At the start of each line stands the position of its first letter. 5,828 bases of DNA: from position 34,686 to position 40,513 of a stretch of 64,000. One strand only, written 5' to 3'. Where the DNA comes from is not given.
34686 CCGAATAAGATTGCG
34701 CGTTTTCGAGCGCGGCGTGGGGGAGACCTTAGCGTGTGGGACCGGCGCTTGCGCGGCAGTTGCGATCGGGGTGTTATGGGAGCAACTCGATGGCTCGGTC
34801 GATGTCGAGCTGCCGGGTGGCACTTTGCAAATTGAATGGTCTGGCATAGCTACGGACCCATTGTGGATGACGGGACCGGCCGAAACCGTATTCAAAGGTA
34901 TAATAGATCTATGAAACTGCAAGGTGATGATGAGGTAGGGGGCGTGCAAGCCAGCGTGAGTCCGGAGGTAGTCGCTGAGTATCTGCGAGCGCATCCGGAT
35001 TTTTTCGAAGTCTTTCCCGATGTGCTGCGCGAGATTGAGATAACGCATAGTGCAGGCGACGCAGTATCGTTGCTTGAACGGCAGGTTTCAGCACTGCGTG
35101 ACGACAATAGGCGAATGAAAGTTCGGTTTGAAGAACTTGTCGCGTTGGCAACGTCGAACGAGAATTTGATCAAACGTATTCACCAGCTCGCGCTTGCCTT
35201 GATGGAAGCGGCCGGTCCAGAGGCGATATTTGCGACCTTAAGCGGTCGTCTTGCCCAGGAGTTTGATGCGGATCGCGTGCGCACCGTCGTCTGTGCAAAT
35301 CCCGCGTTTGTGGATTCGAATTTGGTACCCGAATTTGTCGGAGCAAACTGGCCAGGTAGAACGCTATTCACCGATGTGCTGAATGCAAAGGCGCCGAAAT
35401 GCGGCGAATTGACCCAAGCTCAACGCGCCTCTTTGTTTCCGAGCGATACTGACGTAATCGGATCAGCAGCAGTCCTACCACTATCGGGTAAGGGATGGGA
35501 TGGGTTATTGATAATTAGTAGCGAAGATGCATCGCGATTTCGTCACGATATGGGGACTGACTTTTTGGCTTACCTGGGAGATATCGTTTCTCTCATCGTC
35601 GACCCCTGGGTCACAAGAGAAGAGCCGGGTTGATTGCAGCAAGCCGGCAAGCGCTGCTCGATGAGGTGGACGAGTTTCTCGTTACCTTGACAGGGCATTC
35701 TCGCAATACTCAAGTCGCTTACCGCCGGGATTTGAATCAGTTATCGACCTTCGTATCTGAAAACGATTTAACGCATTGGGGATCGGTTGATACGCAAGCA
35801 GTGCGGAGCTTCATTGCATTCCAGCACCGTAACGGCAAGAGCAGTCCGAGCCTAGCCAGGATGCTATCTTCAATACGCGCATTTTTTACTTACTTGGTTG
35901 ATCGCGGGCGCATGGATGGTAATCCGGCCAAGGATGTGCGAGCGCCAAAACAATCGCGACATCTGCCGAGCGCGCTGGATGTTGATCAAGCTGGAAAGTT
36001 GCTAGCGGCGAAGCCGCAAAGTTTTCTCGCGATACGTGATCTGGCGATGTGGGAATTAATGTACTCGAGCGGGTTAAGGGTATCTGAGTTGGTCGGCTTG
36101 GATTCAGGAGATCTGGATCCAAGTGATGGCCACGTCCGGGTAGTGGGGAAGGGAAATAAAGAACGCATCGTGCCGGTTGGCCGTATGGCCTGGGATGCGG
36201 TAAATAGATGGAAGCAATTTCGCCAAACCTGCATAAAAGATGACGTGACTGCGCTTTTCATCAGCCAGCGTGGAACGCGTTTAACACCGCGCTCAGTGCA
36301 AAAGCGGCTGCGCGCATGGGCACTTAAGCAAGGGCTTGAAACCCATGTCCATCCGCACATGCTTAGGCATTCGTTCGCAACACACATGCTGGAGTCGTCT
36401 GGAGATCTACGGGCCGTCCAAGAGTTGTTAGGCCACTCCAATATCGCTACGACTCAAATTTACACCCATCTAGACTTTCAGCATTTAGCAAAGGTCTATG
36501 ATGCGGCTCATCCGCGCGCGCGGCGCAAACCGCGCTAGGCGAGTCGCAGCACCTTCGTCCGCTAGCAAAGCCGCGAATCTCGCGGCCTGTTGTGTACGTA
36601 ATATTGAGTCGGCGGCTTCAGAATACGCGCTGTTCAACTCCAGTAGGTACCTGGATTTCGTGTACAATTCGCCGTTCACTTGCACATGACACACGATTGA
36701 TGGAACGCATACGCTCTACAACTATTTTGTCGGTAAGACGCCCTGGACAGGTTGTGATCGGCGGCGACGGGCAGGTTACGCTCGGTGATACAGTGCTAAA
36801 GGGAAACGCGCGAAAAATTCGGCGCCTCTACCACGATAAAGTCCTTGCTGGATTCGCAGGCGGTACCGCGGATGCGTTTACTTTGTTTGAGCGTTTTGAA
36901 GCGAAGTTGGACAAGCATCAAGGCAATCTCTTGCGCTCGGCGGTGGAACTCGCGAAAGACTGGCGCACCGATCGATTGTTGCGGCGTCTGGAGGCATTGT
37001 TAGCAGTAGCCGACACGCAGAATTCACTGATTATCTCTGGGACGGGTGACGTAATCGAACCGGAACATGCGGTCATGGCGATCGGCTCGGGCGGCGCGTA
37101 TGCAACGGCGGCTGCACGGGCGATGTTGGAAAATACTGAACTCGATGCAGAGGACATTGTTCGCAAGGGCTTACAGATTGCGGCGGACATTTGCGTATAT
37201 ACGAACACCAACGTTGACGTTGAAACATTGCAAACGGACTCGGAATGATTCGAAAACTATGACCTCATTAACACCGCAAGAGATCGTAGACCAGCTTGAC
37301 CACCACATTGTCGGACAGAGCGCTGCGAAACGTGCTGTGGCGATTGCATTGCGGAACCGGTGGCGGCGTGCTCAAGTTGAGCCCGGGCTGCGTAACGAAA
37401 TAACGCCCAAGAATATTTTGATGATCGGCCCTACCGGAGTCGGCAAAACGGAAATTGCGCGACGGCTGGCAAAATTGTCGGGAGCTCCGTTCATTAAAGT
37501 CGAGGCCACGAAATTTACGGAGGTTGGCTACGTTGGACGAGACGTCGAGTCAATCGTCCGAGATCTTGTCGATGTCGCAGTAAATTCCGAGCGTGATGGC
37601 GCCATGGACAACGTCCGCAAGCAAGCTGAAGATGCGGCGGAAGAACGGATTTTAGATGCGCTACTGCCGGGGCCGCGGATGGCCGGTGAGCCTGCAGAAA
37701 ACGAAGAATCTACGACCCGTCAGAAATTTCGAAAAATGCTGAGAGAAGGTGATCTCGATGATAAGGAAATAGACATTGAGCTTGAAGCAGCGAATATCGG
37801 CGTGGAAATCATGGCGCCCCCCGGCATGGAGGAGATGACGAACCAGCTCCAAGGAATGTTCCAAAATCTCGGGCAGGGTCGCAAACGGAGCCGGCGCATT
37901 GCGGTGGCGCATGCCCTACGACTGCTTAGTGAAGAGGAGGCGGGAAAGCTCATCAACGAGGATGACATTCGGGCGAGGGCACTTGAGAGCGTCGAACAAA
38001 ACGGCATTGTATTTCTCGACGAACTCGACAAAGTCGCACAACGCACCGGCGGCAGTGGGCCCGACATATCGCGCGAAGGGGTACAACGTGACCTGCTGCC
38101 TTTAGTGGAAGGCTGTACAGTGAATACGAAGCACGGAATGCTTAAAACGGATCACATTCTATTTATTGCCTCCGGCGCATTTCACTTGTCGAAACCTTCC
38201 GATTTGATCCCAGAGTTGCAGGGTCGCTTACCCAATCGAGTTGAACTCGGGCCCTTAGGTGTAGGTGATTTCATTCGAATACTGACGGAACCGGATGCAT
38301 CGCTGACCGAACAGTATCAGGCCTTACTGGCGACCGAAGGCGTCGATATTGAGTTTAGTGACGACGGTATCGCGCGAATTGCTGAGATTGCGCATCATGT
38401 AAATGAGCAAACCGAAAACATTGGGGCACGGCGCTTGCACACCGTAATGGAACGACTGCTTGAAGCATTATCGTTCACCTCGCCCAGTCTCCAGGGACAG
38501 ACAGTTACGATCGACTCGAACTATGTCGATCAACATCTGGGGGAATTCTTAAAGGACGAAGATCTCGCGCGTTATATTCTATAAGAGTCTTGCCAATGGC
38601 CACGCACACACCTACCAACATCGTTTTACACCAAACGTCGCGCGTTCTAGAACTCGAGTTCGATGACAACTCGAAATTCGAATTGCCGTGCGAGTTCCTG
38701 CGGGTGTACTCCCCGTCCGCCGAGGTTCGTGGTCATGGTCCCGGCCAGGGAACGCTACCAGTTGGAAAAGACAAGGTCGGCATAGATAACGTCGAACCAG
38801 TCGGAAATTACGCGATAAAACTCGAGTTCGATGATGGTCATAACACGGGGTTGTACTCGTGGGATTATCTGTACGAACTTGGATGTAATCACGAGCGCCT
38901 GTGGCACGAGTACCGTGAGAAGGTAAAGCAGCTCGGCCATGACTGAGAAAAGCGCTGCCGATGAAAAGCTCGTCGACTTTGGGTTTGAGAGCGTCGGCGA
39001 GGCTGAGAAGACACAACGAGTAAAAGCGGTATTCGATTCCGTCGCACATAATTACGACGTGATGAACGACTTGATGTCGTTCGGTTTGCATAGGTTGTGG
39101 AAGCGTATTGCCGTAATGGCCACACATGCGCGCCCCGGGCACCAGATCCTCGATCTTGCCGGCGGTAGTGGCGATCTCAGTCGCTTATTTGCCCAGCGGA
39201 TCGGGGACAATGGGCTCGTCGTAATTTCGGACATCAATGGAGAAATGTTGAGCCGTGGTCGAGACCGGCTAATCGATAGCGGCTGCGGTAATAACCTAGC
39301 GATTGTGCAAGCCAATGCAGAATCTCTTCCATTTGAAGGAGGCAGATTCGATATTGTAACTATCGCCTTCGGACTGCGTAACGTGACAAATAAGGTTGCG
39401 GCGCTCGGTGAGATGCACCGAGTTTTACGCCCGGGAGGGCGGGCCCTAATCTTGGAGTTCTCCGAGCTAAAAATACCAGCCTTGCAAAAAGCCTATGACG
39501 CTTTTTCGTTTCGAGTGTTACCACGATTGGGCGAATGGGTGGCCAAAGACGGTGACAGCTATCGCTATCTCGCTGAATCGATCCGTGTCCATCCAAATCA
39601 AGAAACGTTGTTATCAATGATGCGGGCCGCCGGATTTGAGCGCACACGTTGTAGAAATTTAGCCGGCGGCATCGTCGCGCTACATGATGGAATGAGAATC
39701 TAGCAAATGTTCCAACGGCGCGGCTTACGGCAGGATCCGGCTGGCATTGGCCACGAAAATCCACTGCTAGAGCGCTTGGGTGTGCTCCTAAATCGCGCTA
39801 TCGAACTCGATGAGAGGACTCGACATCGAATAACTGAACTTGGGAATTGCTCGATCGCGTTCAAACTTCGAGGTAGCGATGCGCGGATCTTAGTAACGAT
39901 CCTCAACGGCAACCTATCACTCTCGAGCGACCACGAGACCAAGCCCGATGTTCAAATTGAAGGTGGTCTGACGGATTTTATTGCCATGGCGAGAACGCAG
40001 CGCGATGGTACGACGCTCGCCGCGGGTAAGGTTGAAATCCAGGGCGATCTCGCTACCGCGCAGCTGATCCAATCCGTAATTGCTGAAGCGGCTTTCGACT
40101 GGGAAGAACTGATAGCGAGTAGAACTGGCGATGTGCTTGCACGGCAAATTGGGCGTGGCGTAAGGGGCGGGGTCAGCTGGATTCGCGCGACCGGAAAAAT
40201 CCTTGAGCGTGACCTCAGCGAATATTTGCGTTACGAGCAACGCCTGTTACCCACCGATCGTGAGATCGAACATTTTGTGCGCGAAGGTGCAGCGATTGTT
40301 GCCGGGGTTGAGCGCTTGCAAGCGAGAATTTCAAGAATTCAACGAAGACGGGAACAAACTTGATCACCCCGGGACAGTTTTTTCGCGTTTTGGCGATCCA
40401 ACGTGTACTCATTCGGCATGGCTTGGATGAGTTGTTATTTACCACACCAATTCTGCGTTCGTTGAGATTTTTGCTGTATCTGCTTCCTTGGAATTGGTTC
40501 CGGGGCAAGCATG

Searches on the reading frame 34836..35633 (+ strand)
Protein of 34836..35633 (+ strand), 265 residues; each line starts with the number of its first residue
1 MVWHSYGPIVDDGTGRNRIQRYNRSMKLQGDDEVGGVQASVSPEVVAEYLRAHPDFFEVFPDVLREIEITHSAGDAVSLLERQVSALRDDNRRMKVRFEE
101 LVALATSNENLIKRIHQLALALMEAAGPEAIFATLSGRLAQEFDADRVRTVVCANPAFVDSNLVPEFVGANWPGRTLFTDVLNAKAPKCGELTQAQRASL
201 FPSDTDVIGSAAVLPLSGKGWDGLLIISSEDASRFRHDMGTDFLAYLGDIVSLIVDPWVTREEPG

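Call 26: search_protein_families(library=pfam, proteins=[window:34836-35633:+], max_evalue=0.000001)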
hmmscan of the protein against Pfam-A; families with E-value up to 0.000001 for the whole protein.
window:34836-35633:+ (265 aa): 1 family
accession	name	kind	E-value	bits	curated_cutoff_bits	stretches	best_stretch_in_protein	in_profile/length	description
PF04340.18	DUF484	-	9.4e-41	140.4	24.2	1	39-259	4-218/219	Protein of unknown function, DUF484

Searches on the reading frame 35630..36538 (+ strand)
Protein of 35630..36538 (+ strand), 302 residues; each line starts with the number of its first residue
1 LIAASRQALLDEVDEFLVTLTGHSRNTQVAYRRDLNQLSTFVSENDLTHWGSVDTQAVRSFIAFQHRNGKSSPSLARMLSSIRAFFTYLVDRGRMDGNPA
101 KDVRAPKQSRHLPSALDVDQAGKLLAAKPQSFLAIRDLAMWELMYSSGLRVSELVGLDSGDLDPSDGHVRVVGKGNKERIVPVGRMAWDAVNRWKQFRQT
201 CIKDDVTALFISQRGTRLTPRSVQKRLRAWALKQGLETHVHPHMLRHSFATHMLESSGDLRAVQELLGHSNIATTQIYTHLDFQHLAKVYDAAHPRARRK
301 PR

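Call 26: search_protein_families(library=pfam, proteins=[window:35630-36538:+], max_evalue=0.000001)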
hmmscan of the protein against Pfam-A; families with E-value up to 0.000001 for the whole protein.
window:35630-36538:+ (302 aa): 2 families
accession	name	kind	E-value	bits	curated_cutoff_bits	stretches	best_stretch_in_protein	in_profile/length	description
PF00589.27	Phage_integrase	-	5e-51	173.3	27.1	1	116-285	3-172/172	Phage integrase family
PF02899.23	Phage_int_SAM_1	-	5.9e-18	65.4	22.3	1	15-93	6-83/83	Phage integrase, N-terminal SAM-like domain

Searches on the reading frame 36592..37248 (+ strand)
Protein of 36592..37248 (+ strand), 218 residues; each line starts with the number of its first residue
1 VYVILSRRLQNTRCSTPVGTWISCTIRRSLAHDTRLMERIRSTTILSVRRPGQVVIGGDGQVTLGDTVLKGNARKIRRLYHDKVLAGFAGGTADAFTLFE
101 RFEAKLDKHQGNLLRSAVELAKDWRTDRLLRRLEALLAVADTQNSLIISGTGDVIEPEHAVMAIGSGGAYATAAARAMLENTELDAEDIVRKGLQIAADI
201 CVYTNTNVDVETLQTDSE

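Call 26: search_protein_families(library=pfam, proteins=[window:36592-37248:+], max_evalue=0.000001)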
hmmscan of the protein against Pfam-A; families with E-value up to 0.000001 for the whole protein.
window:36592-37248:+ (218 aa): 1 family
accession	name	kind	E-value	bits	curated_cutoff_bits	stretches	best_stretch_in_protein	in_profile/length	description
PF00227.31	Proteasome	-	6e-25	88.4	22.4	1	42-212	4-188/189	Proteasome subunit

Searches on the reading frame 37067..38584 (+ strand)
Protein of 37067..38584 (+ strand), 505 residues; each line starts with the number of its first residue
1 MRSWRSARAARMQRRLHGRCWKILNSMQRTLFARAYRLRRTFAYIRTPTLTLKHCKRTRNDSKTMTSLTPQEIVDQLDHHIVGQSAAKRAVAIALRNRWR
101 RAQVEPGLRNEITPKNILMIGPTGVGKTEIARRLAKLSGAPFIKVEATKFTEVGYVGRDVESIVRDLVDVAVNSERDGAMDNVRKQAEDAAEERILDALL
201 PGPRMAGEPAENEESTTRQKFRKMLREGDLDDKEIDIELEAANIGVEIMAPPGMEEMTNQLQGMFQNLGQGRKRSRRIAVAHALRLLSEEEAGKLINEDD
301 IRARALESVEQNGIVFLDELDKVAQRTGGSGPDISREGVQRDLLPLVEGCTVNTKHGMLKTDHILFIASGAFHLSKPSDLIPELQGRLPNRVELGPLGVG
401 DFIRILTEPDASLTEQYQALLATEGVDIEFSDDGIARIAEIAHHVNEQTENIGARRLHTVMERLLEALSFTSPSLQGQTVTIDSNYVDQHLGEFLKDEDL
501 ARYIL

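Call 26: search_protein_families(library=pfam, proteins=[window:37067-38584:+], max_evalue=0.000001)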
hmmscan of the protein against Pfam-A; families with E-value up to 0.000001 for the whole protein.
window:37067-38584:+ (505 aa): 2 families
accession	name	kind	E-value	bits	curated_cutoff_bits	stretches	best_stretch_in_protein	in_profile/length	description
PF07724.20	AAA_2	-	7.4e-32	111.1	27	1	248-390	8-165/166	AAA domain (Cdc48 subfamily)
PF00004.35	AAA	-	1.6e-14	54.9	21.2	0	117-169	1-51/131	ATPase family associated with various cellular activities (AAA)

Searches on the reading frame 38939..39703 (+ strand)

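Call 26: search_protein_families(library=pfam, proteins=[window:38939-39703:+], max_evalue=0.000001)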
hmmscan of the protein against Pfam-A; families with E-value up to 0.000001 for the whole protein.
window:38939-39703:+ (254 aa): 6 families
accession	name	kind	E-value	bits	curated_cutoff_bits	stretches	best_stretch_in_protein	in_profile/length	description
PF01209.24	Ubie_methyltran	-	1.7e-82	276.7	20.1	1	24-252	5-232/233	ubiE/COQ5 methyltransferase family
PF13649.12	Methyltransf_25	-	9.3e-20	71.6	27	1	70-167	1-97/97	Methyltransferase domain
PF08241.18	Methyltransf_11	-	6.5e-17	62.4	21.2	1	71-171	1-95/95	Methyltransferase domain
PF13847.12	Methyltransf_31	-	3.7e-16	59.6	27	1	66-178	3-119/145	Methyltransferase domain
PF08242.18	Methyltransf_12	-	1.8e-10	41.9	30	1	71-168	1-97/98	Methyltransferase domain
PF13489.12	Methyltransf_23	-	1.3e-09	38.4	27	1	55-234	11-160/164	Methyltransferase domain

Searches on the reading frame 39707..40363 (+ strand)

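Call 26: search_protein_families(library=pfam, proteins=[window:39707-40363:+], max_evalue=0.000001)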
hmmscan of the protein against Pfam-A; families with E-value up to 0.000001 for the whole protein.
window:39707-40363:+ (218 aa): 1 family
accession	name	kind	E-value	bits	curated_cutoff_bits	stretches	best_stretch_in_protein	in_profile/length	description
PF02036.22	SCP2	-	1e-13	51.9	21.3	1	28-125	1-100/101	SCP-2 sterol transfer family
